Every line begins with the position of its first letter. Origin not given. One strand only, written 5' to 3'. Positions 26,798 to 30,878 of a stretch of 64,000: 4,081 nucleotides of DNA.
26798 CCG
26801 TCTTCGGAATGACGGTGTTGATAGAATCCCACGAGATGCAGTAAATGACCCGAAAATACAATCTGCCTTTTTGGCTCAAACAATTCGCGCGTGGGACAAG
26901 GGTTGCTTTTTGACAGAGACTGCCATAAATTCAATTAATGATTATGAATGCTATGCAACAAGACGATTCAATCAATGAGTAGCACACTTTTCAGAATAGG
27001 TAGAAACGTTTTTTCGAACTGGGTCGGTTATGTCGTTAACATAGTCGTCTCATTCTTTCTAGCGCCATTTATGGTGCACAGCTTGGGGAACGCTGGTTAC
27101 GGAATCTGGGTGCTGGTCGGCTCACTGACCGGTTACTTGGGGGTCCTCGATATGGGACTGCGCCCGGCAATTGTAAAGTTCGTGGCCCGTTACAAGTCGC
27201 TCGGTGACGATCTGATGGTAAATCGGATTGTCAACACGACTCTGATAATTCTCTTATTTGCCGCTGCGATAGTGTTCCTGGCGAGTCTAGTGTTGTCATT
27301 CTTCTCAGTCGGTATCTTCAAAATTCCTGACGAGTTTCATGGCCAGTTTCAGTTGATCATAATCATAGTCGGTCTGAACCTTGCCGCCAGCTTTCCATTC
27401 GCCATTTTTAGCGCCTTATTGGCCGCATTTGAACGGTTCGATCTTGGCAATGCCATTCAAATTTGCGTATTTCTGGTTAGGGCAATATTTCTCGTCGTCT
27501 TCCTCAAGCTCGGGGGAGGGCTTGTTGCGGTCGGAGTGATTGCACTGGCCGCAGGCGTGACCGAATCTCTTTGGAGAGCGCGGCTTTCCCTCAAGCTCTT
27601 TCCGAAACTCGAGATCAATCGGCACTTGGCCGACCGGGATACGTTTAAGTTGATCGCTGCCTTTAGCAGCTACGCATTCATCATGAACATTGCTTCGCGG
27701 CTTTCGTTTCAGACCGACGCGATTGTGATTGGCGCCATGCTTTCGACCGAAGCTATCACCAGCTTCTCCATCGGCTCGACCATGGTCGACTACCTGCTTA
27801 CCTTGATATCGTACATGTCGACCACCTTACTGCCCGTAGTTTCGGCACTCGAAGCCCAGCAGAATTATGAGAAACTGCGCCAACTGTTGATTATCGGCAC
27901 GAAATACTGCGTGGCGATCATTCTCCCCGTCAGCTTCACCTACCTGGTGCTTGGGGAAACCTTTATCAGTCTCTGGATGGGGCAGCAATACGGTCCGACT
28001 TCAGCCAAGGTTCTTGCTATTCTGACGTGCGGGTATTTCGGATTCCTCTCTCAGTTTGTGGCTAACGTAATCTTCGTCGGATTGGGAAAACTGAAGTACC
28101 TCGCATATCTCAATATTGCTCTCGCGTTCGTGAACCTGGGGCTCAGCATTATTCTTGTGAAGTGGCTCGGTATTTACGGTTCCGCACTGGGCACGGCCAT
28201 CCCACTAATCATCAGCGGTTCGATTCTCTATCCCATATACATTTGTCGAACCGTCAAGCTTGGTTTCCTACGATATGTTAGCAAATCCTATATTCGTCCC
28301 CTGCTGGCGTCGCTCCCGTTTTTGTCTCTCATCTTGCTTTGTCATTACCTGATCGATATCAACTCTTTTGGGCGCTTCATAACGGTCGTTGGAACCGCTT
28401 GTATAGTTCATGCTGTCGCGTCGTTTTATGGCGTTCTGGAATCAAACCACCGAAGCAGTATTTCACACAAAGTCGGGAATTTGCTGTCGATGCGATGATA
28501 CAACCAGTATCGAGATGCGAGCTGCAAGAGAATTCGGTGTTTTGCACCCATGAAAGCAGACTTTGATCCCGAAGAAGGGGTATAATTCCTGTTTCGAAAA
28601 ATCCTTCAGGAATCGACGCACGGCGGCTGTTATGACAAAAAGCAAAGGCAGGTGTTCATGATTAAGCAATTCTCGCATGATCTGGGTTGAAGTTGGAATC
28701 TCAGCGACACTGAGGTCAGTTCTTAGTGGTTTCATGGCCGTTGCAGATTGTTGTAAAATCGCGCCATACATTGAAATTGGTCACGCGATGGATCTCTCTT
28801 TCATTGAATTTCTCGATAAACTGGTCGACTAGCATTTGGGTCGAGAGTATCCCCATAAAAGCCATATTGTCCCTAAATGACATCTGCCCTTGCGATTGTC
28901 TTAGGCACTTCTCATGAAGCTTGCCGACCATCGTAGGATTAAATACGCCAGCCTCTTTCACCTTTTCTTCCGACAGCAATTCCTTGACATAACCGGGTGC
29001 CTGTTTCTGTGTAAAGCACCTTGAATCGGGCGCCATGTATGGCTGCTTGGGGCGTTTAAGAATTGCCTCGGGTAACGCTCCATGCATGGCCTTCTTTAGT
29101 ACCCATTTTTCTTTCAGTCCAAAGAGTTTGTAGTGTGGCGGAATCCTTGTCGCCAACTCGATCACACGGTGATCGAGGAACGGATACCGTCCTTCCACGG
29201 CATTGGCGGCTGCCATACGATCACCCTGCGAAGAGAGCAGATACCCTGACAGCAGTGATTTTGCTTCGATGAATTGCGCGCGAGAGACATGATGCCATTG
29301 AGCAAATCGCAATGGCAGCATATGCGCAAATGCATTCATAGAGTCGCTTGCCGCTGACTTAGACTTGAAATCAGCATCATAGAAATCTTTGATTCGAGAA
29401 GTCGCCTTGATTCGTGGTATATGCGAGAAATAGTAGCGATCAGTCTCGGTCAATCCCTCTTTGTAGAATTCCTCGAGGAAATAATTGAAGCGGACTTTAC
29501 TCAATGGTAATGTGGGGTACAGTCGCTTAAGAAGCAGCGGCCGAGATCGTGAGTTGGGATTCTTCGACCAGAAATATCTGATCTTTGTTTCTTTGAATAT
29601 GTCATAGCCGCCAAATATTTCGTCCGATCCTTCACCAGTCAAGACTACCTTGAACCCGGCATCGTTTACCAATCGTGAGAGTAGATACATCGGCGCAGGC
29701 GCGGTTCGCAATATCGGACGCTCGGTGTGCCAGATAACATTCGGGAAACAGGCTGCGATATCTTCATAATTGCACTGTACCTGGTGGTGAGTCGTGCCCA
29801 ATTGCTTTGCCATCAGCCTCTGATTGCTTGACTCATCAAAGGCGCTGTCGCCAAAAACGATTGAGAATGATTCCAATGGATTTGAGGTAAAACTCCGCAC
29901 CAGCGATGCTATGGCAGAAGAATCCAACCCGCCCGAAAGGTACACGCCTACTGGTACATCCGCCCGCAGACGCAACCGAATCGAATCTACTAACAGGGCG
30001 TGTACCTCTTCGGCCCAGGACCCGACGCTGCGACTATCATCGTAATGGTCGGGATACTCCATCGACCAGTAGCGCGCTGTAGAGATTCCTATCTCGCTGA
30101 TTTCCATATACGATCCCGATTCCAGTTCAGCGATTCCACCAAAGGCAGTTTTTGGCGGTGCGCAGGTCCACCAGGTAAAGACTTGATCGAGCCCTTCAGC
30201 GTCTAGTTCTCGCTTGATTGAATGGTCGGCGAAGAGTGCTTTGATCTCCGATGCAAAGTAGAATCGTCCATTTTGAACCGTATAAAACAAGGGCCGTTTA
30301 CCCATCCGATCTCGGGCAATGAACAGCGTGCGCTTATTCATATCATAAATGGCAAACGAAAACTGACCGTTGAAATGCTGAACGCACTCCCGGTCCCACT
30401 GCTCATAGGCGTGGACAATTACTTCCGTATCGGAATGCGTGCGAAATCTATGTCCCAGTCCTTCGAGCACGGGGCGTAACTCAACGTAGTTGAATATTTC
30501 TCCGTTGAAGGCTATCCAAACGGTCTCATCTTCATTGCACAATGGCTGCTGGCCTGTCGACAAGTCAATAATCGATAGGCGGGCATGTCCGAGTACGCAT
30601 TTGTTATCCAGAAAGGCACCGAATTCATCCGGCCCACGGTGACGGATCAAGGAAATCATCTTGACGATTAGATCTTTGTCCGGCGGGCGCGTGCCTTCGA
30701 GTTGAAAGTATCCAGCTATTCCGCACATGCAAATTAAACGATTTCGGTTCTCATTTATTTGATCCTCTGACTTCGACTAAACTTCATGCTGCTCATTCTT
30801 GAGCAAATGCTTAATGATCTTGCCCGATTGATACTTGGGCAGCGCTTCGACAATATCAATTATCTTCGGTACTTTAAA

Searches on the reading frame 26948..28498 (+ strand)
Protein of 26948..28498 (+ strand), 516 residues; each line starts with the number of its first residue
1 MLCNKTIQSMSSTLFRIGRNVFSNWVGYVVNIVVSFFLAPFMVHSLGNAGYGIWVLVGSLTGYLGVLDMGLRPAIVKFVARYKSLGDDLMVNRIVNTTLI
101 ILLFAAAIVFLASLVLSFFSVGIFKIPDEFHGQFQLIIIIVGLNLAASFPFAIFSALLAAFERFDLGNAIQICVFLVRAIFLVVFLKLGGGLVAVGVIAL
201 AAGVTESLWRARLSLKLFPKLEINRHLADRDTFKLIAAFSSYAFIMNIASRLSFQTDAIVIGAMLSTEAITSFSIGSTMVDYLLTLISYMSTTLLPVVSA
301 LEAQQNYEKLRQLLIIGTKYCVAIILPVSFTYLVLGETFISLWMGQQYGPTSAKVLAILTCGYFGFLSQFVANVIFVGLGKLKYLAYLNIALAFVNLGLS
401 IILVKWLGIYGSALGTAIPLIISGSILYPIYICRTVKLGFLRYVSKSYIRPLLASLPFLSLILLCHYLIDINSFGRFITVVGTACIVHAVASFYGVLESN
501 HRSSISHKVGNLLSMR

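Call 8: search_protein_families(library=pfam, proteins=[window:26948-28498:+], max_evalue=0.01)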
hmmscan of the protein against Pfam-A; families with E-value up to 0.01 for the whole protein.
window:26948-28498:+ (516 aa): 4 families
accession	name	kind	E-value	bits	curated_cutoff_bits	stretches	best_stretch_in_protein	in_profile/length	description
PF01943.22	Polysacc_synt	-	6.8e-17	62.2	28.2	1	18-300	2-272/274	Polysaccharide biosynthesis protein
PF13440.11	Polysacc_synt_3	-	9.4e-11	41.9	23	1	51-351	11-291/293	Polysaccharide biosynthesis protein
PF01554.23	MatE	-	6.7e-09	36.1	24.9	1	244-401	3-160/161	MatE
PF03023.19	MurJ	-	2.1e-06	27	27.4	1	91-462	56-428/451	Lipid II flippase MurJ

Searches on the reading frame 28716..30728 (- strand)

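Call 43: search_protein_families(library=pfam, proteins=[window:28716-30728:-], max_evalue=0.001)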
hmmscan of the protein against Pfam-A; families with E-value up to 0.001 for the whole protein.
window:28716-30728:- (670 aa): 4 families
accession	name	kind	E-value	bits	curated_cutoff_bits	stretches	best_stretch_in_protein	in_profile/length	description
PF00733.27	Asn_synthase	-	7.6e-93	312.4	21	1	242-615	2-336/354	Asparagine synthase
PF13537.11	GATase_7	-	3e-47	160.1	25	1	48-166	1-122/123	Glutamine amidotransferase domain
PF13522.11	GATase_6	-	2.9e-42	144.2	27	1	33-161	1-130/130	Glutamine amidotransferase domain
PF12481.13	DUF3700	-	4.7e-07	29.9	27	1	70-158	77-169/228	Aluminium induced protein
